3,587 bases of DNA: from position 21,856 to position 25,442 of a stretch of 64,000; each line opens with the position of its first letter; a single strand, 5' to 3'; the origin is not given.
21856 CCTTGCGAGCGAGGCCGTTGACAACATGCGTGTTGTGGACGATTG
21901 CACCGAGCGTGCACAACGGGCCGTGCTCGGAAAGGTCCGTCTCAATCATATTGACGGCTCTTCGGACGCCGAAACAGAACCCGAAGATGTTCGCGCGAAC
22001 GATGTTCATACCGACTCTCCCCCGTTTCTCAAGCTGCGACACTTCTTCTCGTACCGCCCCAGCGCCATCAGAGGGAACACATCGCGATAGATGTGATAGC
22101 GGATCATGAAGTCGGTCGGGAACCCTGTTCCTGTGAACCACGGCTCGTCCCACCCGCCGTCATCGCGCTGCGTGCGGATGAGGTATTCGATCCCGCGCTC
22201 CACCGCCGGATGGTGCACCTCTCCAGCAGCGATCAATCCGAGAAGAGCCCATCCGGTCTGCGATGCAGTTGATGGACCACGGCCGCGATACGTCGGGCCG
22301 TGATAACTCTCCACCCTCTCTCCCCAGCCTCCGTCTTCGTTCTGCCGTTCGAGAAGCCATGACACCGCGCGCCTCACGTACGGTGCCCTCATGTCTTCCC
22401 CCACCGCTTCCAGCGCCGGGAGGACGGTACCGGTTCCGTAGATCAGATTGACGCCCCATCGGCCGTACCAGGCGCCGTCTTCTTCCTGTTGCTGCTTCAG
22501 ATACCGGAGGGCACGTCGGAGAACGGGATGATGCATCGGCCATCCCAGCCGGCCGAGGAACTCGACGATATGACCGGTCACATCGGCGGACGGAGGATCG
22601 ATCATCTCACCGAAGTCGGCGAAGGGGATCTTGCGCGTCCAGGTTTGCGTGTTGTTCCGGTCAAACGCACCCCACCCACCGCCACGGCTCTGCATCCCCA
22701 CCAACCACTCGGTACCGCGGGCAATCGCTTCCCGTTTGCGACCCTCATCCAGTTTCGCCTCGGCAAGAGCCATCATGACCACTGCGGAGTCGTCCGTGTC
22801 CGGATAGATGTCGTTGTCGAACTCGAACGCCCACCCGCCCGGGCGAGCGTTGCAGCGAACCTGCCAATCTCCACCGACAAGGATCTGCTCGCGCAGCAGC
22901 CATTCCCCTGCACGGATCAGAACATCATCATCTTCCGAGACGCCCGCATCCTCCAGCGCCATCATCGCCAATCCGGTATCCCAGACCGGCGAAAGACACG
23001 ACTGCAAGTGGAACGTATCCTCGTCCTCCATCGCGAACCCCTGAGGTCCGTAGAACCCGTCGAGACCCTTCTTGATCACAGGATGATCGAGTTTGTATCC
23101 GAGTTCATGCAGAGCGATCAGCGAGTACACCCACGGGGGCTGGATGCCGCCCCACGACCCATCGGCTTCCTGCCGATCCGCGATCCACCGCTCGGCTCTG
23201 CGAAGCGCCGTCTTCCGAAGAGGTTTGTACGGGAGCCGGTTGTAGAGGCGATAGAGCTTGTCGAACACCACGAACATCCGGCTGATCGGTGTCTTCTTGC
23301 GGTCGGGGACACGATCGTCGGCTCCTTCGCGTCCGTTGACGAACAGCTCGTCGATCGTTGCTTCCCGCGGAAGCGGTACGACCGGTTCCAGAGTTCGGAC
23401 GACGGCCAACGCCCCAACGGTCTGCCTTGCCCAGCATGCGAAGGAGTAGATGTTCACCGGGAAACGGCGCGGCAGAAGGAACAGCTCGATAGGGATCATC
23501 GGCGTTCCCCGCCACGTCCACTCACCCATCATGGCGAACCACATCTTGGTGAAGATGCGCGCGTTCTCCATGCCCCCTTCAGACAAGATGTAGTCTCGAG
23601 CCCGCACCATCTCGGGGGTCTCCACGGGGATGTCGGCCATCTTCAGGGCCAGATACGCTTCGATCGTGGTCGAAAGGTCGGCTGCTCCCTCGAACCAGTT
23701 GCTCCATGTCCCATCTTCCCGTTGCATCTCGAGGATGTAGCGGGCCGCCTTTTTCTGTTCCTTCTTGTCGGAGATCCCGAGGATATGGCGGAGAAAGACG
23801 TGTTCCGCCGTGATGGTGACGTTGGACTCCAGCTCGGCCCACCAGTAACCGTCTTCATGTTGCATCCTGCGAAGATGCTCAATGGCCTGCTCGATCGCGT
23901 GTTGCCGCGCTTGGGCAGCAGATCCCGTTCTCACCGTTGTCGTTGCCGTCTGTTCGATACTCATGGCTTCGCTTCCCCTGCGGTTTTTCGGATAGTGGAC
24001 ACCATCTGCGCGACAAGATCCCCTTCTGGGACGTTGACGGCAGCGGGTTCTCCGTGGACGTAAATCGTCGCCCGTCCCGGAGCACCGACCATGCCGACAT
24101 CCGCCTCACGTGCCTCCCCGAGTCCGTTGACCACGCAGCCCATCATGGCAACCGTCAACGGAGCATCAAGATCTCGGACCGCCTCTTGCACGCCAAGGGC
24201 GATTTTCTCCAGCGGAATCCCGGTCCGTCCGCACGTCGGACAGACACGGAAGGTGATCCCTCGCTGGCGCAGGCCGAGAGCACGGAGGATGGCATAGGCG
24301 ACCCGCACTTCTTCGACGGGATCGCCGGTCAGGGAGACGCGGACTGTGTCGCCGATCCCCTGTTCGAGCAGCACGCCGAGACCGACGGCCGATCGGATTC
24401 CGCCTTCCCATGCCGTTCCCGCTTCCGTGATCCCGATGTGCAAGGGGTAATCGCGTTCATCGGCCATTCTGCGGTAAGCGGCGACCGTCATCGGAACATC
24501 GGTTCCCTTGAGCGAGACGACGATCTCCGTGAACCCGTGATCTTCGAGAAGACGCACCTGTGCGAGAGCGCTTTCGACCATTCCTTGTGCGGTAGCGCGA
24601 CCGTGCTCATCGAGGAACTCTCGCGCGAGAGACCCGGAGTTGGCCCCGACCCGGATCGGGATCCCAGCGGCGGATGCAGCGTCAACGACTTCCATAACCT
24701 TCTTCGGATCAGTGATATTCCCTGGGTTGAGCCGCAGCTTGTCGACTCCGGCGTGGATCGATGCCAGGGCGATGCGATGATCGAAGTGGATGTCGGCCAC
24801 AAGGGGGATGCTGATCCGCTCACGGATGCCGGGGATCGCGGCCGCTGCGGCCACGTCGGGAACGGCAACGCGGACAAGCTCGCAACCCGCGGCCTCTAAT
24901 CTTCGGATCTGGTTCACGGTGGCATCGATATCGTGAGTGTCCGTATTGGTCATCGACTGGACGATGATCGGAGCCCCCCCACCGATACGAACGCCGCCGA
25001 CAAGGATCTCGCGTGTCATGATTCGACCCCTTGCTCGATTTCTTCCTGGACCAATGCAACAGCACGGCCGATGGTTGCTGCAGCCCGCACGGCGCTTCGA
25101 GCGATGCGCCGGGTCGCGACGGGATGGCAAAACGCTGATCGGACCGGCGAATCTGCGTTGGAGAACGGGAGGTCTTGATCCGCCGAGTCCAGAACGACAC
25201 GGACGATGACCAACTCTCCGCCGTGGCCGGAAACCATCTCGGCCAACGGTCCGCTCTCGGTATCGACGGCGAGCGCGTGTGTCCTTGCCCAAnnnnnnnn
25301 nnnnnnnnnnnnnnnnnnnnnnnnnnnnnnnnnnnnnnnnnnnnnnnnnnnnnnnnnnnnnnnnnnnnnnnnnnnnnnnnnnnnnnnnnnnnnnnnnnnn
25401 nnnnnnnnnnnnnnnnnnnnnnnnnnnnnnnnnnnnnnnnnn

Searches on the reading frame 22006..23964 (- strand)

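Call 28: search_protein_families(library=pfam, proteins=[window:22006-23964:-], max_evalue=0.00001)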
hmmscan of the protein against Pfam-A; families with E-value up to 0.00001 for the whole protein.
window:22006-23964:- (652 aa): 5 families
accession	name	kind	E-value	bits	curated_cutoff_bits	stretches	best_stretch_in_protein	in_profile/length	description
PF13243.12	SQHop_cyclase_C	-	7.9e-154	511.8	26.1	1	324-639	1-318/319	Squalene-hopene cyclase C-terminal domain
PF13249.12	SQHop_cyclase_N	-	5.7e-121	403.6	26.2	1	24-304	1-282/291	Squalene-hopene cyclase N-terminal domain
PF09492.16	Pec_lyase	-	1.4e-07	31.5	22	0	397-450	45-99/292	Pectic acid lyase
PF00432.27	Prenyltrans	-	1.4e-06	28.5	26.5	0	21-128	49-159/304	Prenyltransferase alpha-alpha toroid domain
PF07678.20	TED_complement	-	2.7e-06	27.2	22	0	529-597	115-188/312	A-macroglobulin TED domain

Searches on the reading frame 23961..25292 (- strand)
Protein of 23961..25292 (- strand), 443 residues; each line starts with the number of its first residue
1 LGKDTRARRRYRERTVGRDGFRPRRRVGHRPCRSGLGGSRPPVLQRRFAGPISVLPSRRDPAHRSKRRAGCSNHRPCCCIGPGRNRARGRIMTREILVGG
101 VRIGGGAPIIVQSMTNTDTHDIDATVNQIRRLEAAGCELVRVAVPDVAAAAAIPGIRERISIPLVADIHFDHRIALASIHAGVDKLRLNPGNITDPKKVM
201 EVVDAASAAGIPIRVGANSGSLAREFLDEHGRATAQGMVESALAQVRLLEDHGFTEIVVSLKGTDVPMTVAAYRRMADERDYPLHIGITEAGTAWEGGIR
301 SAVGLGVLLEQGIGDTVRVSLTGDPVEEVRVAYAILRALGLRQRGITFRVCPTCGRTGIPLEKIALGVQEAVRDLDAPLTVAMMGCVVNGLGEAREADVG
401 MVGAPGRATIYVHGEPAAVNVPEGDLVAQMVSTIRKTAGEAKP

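Call 28: search_protein_families(library=pfam, proteins=[window:23961-25292:-], max_evalue=0.00001)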
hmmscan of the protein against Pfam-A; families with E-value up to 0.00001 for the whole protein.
window:23961-25292:- (443 aa): 1 family
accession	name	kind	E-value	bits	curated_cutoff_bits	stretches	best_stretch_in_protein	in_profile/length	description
PF04551.19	GcpE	-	1.5e-138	462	32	1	93-435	1-342/343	GcpE protein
